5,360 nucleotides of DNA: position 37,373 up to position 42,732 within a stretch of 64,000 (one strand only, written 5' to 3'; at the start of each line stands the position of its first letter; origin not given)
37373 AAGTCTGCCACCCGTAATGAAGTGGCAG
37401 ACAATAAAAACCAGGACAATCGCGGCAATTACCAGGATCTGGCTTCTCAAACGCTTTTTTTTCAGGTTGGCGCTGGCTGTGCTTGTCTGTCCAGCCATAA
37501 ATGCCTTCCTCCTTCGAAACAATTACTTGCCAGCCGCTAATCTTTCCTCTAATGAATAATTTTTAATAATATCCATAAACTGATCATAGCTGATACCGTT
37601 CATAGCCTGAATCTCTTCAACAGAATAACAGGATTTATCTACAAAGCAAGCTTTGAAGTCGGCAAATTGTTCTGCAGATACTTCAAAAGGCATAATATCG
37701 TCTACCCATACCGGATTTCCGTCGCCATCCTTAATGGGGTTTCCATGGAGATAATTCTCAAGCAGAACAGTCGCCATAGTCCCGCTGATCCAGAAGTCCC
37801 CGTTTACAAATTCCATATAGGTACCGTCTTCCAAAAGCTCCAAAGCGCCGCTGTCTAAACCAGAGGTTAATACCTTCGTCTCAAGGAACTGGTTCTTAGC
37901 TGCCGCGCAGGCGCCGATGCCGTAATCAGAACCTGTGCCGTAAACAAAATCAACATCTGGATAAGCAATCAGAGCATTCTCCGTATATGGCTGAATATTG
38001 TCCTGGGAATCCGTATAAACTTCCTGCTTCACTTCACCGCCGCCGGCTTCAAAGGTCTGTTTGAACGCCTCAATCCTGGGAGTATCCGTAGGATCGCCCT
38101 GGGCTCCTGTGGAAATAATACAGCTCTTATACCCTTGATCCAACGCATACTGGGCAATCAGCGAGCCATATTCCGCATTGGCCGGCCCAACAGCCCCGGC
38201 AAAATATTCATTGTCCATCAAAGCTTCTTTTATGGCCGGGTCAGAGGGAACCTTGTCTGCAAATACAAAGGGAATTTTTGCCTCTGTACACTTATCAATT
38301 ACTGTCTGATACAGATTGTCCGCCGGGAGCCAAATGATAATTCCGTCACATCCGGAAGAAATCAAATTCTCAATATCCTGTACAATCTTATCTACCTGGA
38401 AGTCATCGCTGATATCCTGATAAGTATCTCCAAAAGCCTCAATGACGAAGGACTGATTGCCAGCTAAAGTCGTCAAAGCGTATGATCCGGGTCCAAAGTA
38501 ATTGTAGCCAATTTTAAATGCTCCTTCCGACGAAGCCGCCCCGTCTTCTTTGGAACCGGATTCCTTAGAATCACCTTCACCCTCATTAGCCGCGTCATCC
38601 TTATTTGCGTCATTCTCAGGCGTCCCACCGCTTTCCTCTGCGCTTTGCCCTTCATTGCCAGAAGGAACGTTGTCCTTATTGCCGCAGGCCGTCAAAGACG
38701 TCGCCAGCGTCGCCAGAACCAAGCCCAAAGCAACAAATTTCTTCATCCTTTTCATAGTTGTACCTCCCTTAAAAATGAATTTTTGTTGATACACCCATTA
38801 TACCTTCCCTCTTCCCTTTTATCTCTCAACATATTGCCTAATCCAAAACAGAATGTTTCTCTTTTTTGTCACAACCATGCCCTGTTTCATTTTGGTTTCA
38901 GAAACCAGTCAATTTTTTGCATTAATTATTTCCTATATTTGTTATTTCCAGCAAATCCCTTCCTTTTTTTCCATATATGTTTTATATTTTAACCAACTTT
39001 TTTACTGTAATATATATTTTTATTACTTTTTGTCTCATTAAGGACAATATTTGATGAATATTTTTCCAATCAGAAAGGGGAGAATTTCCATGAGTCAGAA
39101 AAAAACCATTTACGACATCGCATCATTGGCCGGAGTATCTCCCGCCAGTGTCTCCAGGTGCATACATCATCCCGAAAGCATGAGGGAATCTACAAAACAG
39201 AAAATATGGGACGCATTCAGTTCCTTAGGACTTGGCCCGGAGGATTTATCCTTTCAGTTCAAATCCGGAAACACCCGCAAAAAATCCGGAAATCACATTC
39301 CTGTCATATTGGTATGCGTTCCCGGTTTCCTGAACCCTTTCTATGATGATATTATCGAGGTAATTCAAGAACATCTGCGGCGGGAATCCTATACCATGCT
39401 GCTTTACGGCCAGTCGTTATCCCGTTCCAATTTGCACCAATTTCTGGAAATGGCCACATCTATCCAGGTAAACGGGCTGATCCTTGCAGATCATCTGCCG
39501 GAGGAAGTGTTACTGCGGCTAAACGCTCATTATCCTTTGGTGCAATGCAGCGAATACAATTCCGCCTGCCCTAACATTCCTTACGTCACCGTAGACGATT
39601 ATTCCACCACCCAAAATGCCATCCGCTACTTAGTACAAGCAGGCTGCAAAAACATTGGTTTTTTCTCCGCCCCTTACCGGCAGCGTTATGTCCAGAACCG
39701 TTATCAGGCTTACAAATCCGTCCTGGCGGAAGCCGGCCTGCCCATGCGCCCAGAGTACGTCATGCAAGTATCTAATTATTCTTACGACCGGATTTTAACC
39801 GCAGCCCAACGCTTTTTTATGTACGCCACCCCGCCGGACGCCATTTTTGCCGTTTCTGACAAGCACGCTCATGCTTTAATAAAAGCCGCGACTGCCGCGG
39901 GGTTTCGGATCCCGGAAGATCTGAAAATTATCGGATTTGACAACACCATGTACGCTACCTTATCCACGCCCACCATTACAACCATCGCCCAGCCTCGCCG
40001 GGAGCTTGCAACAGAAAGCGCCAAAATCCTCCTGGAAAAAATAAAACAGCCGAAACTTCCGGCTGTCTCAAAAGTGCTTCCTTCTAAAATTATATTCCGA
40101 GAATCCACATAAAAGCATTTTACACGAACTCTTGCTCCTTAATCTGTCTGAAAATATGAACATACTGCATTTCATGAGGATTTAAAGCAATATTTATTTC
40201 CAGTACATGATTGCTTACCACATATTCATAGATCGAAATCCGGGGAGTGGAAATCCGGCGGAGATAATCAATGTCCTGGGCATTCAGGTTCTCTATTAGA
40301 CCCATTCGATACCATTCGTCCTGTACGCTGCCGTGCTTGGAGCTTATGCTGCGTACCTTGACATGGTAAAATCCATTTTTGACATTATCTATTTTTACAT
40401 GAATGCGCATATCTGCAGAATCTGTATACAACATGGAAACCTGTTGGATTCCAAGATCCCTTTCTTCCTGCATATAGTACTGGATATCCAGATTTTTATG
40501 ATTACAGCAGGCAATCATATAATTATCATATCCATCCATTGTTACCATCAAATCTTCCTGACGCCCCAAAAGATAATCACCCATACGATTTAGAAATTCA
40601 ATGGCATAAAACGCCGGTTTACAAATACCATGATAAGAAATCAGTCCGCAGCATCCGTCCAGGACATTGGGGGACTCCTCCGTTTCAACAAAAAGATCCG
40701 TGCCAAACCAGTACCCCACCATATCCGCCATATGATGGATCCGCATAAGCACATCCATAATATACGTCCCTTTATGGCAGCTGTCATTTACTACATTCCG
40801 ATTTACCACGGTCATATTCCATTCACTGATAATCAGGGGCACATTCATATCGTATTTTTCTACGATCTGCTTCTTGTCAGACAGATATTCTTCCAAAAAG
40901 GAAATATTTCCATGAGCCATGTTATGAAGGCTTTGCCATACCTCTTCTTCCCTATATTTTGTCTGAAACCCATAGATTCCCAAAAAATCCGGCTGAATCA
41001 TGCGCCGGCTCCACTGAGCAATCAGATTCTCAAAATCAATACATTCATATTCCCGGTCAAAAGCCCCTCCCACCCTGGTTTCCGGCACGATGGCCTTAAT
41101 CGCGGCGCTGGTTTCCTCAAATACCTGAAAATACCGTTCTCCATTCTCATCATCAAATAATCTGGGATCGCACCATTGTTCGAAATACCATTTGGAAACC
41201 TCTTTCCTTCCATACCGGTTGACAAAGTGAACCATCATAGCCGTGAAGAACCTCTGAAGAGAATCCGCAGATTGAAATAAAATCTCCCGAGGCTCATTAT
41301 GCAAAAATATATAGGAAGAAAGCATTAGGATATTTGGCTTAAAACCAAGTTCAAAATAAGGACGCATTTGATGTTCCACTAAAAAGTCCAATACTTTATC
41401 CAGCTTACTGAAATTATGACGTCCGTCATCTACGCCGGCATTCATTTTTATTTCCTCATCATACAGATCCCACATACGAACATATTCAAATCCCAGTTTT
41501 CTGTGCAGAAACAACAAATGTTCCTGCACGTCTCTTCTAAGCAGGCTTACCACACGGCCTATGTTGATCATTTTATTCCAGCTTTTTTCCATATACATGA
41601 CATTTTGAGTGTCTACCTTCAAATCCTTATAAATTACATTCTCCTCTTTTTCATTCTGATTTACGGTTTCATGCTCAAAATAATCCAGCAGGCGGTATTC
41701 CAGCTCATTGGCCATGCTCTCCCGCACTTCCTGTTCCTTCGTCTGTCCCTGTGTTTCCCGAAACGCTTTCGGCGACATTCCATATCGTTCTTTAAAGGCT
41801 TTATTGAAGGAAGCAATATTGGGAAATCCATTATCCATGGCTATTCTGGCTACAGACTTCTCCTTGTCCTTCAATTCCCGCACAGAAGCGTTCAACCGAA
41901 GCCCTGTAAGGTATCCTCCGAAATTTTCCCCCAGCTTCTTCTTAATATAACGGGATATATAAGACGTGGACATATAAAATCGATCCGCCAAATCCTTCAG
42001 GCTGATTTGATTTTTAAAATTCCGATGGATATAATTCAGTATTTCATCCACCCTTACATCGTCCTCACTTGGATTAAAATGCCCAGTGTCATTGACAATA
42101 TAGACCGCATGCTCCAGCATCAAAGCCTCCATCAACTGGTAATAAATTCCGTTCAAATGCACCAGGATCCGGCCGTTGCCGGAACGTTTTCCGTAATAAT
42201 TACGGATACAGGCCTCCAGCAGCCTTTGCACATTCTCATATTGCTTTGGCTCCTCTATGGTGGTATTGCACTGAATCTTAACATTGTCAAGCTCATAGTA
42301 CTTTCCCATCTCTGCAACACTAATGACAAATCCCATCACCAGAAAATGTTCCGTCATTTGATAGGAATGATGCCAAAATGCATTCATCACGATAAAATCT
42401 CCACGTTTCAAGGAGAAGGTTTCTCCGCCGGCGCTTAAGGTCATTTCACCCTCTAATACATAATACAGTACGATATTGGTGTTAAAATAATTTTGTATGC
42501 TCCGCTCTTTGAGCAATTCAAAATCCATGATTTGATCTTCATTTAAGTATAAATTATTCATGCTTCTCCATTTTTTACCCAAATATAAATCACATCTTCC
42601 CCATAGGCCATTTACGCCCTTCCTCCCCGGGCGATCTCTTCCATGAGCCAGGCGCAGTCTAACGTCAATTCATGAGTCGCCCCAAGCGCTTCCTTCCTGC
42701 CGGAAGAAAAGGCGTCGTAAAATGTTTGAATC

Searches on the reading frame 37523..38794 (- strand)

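Call 65: search_protein_families(library=pfam, proteins=[window:37523-38794:-], max_evalue=0.0001)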
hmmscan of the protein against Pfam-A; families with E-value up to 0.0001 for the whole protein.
window:37523-38794:- (423 aa): 2 families
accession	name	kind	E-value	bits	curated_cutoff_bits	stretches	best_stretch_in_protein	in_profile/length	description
PF13407.12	Peripla_BP_4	-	5.4e-30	105.2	35.1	1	119-352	25-257/258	Periplasmic binding protein domain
PF00532.27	Peripla_BP_1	-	9.8e-05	22.4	22.2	0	135-302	43-204/281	Periplasmic binding proteins and sugar binding domain of LacI family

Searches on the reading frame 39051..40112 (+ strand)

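Call 65: search_protein_families(library=pfam, proteins=[window:39051-40112:+], max_evalue=0.0001)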
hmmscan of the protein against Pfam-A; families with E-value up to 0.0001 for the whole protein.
window:39051-40112:+ (353 aa): 4 families
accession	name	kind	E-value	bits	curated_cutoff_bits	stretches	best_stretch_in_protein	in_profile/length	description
PF13377.12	Peripla_BP_3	-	9e-33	114.1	26.5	1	192-353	2-167/167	Periplasmic binding protein-like domain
PF00532.27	Peripla_BP_1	-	8.9e-22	78.3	22.2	1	85-335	3-263/281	Periplasmic binding proteins and sugar binding domain of LacI family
PF00356.27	LacI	-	3.2e-11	43.3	27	1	19-60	1-42/46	Bacterial regulatory proteins, lacI family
PF13407.12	Peripla_BP_4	-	1.9e-08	34.6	35.1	1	167-332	87-255/258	Periplasmic binding protein domain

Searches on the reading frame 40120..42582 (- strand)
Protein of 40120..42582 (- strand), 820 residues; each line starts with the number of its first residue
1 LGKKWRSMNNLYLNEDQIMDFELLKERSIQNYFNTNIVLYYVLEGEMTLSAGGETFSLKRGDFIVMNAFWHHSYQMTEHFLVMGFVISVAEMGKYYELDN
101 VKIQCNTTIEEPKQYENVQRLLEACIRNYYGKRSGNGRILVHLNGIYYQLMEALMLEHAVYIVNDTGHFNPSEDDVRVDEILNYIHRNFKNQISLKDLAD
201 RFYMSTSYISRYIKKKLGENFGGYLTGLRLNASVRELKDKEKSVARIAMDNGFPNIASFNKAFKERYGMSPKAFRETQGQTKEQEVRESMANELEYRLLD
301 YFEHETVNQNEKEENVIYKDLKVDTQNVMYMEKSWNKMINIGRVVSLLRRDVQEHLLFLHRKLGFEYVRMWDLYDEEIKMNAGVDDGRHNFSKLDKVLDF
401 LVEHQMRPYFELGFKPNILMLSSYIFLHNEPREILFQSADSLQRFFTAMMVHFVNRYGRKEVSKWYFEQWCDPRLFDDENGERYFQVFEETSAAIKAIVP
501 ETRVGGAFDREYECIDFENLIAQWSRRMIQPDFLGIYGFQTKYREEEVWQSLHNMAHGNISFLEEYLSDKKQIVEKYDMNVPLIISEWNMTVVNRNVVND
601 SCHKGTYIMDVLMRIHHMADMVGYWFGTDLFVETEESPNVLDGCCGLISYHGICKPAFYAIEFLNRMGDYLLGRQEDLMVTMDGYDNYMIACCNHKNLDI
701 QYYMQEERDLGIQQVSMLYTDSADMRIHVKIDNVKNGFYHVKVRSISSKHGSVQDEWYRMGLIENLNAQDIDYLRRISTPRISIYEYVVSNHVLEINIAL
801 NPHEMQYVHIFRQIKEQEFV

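Call 65: search_protein_families(library=pfam, proteins=[window:40120-42582:-], max_evalue=0.0001)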
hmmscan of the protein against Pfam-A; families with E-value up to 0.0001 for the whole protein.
window:40120-42582:- (820 aa): 4 families
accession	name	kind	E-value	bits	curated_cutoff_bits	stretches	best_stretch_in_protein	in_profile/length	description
PF01229.23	Glyco_hydro_39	-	1.1e-48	166.7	26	1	329-783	12-460/472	Glycosyl hydrolases family 39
PF12833.13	HTH_18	-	1.3e-19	70.7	33.6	1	198-276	1-79/80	Helix-turn-helix domain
PF00165.29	HTH_AraC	-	1.3e-10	41.6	26.6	1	238-275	2-41/42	Bacterial regulatory helix-turn-helix proteins, AraC family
PF07883.17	Cupin_2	-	1.7e-05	24.8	27.2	1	38-76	20-58/70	Cupin domain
